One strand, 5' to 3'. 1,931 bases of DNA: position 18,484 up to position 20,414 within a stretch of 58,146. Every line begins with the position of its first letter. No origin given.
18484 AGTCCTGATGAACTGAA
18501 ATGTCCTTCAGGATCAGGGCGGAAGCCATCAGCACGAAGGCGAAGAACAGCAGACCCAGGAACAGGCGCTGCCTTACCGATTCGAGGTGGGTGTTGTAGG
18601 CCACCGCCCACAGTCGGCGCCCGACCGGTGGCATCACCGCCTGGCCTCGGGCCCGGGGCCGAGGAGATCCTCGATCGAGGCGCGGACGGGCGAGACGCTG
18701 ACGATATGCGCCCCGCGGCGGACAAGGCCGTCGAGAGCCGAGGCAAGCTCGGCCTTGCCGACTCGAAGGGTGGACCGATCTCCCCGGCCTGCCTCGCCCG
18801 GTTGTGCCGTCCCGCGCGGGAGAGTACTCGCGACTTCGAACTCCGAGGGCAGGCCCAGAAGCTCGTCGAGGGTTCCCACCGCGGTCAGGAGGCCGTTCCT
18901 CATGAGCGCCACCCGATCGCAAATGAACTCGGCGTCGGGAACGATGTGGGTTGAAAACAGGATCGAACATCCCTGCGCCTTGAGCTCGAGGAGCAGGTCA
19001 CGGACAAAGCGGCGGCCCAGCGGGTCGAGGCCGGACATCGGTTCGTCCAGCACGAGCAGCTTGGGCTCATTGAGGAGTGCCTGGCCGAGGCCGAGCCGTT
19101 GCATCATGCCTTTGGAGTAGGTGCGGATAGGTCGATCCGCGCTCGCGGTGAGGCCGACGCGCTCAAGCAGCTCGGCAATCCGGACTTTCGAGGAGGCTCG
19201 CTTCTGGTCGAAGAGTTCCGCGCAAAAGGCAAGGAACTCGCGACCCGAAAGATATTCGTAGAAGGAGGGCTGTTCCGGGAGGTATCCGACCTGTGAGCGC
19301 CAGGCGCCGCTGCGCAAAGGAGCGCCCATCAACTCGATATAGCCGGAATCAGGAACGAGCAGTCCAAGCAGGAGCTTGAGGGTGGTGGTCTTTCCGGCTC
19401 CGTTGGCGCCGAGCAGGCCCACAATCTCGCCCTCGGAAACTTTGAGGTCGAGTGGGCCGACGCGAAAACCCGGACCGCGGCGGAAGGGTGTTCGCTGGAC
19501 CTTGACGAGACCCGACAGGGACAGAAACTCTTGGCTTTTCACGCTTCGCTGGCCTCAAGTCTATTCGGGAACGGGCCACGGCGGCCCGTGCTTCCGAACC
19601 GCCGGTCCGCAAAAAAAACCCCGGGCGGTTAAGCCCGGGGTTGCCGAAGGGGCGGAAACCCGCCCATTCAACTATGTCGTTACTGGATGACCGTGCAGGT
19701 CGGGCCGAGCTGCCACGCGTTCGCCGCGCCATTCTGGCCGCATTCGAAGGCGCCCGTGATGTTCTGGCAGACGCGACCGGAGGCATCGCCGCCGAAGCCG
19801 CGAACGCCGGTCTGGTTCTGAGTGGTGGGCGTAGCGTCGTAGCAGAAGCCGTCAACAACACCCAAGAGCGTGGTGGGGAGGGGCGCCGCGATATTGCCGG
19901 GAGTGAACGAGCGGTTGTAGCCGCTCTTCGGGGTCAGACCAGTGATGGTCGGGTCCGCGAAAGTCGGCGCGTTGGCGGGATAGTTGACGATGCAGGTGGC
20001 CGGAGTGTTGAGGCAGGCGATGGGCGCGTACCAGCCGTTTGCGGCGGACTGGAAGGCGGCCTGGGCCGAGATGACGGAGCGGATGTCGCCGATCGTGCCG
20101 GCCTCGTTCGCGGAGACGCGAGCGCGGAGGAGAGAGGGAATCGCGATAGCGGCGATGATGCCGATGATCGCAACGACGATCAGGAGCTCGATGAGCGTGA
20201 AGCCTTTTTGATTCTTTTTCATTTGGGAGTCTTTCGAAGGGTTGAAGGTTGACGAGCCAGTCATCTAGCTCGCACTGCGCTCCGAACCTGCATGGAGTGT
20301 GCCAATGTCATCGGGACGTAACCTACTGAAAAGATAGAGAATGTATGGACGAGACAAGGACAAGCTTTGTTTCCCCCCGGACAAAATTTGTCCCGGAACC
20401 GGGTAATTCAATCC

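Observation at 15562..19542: pilA-proximal ABC-2 exporter chained by overlapping codons to an exported helical protein and a GT39-like enzyme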

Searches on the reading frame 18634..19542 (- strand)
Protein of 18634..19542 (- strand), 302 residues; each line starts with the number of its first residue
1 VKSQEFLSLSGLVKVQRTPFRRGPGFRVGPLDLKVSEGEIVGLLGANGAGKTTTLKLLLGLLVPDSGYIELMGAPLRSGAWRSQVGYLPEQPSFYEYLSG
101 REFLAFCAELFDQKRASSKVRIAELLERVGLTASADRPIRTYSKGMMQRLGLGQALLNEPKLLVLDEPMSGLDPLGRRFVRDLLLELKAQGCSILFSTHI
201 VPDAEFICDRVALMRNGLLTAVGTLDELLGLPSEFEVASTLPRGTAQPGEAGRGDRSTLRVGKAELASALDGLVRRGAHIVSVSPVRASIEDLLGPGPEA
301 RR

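Call 4: search_protein_families(library=pfam, proteins=[window:18634-19542:-], max_evalue=0.01)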
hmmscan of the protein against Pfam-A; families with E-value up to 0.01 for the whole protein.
window:18634-19542:- (302 aa): 3 families
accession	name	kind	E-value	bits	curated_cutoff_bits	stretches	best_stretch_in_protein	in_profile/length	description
PF00005.33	ABC_tran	-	3.3e-31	109.2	25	1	30-169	3-136/137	ABC transporter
PF13304.12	AAA_21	-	2e-12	48.3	27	2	135-199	231-298/304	AAA domain, putative AbiEii toxin, Type IV TA system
PF13401.12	AAA_22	-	0.0016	19.2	27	1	41-167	8-92/130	AAA domain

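Call 5: search_protein_families(library=ncbifam, proteins=[window:18634-19542:-], max_evalue=0.01)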
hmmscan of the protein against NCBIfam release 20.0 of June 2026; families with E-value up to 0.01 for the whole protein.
window:18634-19542:- (302 aa): 187 families (the best 25 are shown)
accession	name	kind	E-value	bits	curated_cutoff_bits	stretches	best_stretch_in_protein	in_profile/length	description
TIGR01188.1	drrA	subfamily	1.3e-56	192.1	312.45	1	30-228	11-211/302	daunorubicin resistance ABC transporter, ATP-binding protein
TIGR03522.1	GldA_ABC_ATP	equivalog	3.1e-47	161.5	402.6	1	33-228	23-219/301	gliding motility-associated ABC transporter ATP-binding subunit GldA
TIGR03740.1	galliderm_ABC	subfamily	1.3e-46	159.1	309.75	1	30-221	18-204/223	lantibiotic protection ABC transporter ATP-binding subunit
NF033858.1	ABC2_perm_RbbA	equivalog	9e-46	156.2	1050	1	28-228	282-484/909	ribosome-associated ATPase/putative transporter RbbA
NF010060.0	PRK13537.1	equivalog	5.1e-43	147.1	521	1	23-228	26-233/314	nodulation factor ABC transporter ATP-binding protein NodI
NF010059.0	PRK13536.1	equivalog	5.2e-39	134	549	1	29-228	60-261/342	nodulation factor ABC transporter ATP-binding protein NodI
TIGR01288.1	nodI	equivalog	9.1e-38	130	424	1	28-228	20-222/303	nodulation factor ABC transporter ATP-binding protein NodI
TIGR04406.1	LPS_export_lptB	equivalog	1.6e-35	122.5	240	1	31-229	20-223/239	LPS export ABC transporter ATP-binding protein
TIGR03864.1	PQQ_ABC_ATP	hypoth_equivalog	2.4e-35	122.1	302.25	1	23-230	12-221/236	ABC transporter, ATP-binding subunit, PQQ-dependent alcohol dehydrogenase system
TIGR01186.1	proV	subfamily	4.2e-32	111.7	326.6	1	28-234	9-223/363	betaine/proline/choline family ABC transporter ATP-binding protein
TIGR03771.1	anch_rpt_ABC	equivalog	4.4e-32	111.6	268.8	1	33-228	1-199/223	anchored repeat-type ABC transporter ATP-binding subunit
TIGR00968.1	3a0106s01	subfamily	1e-30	107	342.75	1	30-236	18-226/237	sulfate ABC transporter ATP-binding protein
NF040840.2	tungstate_WtpC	equivalog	3.1e-30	105.6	440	1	26-271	14-262/347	tungstate ABC transporter ATP-binding protein WtpC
TIGR01189.1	ccmA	equivalog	3.1e-30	105.3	131.6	1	21-200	9-186/198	heme ABC exporter ATP-binding protein CcmA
TIGR01166.1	cbiO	subfamily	1.2e-29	103.2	211.8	1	31-201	11-187/190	cobalt ABC transporter, ATP-binding protein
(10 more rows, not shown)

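Call 64: search_solved_structures(query=window:18634-19542:-, max_evalue=1e-20)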
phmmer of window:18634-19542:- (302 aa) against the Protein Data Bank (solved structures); distinct sequences matched with E-value up to 1e-20: 142 (the best 60 are shown).
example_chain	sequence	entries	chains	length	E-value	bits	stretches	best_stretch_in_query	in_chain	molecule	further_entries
7w01_A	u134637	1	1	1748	1.4e-63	218.6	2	20-227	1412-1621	Phospholipid-transporting ATPase ABCA3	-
7w02_A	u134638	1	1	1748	9.7e-63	215.9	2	20-227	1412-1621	Phospholipid-transporting ATPase ABCA3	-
8edw_A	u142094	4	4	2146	3.6e-61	210.7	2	11-249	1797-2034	Phospholipid-transporting ATPase ABCA7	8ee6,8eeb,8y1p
7lkp_A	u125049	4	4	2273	1.1e-60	209.1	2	28-224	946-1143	Retinal-specific phospholipid-transporting ATPase ABCA4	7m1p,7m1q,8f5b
7e7i_A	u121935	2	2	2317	1.2e-60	209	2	28-224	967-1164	Retinal-specific phospholipid-transporting ATPase ABCA4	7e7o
8eop_A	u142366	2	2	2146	2.3e-60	208.1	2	11-249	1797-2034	Phospholipid-transporting ATPase ABCA7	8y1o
7lkz_A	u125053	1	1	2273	7.8e-60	206.4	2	28-224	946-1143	Retinal-specific phospholipid-transporting ATPase ABCA4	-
7e7q_A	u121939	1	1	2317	8.2e-60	206.3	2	28-224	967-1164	Retinal-specific phospholipid-transporting ATPase ABCA4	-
7tbz_A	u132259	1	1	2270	3.8e-57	197.5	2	8-224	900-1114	ATP-binding cassette, sub-family A (ABC1), member 1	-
7tby_A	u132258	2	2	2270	3.8e-57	197.5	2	8-224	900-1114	ATP-binding cassette, sub-family A (ABC1), member 1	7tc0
7tdt_A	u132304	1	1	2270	3.8e-57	197.5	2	8-224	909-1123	Phospholipid-transporting ATPase ABCA1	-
5xjy_A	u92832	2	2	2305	3.9e-57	197.5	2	8-224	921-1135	ATP-binding cassette sub-family A member 1 | Phospholipid-transporting ATPase ABCA1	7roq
7tbw_A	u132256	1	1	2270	2.6e-56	194.8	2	8-224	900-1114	ATP-binding cassette, sub-family A (ABC1), member 1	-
7o0y_B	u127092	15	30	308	2e-53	185.3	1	13-236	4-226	Probable ABC transporter ATP-binding protein NosF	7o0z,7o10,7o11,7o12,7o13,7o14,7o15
7qba_B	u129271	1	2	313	4.4e-53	184.2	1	13-236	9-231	Probable ABC transporter ATP-binding protein NosF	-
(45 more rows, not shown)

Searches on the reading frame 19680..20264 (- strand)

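Call 4: search_protein_families(library=pfam, proteins=[window:19680-20264:-], max_evalue=0.01)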
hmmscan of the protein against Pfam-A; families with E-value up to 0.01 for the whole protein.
window:19680-20264:- (194 aa): 1 family
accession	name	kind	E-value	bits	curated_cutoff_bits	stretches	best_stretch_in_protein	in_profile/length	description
PF07963.17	N_methyl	-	2.3e-11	43.2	21.2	1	16-42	1-27/27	Prokaryotic N-terminal methylation motif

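Call 5: search_protein_families(library=ncbifam, proteins=[window:19680-20264:-], max_evalue=0.01)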
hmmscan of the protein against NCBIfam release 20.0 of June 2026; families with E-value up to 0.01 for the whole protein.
window:19680-20264:- (194 aa): 11 families
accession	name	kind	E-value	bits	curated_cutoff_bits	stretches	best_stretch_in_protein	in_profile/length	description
NF041775.1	typeIV_PilA_Myxo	equivalog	1.7e-12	47.8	400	1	13-75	4-66/214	type IV pilin protein PilA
TIGR02532.1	IV_pilin_GFxxxE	domain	8e-10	38.1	16.3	1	19-42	1-24/24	prepilin-type N-terminal cleavage/methylation domain-containing protein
NF040999.1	pilin_ComGC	equivalog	1.5e-08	34.7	75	1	19-70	1-51/84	competence type IV pilus major pilin ComGC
NF007862.0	PRK10574.1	equivalog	2.5e-08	34.2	138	1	17-45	2-30/145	prepilin peptidase-dependent pilin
TIGR01710.1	typeII_sec_gspG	equivalog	3.7e-08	33.5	88.85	1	20-72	1-53/134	type II secretion system major pseudopilin GspG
TIGR01708.2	typeII_sec_gspH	equivalog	6.5e-07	29.5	80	1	19-46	1-28/169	type II secretion system minor pseudopilin GspH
NF041013.1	T4P_ComGE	equivalog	9.6e-06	25.6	49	1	17-48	1-32/83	competence type IV pilus minor pilin ComGE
NF007800.0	PRK10506.1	equivalog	0.00011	22.1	158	1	14-62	3-51/163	prepilin peptidase-dependent protein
TIGR02596.1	TIGR02596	subfamily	0.00052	20.2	70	1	22-45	1-24/196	Verru_Chthon cassette protein D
NF038304.1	EPS_HpsC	equivalog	0.0033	17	200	1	11-46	12-43/318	hormogonium polysaccharide secretion pseudopilin HpsC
NF040982.1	ComGD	equivalog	0.0047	17.3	70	1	19-44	1-25/139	competence type IV pilus minor pilin ComGD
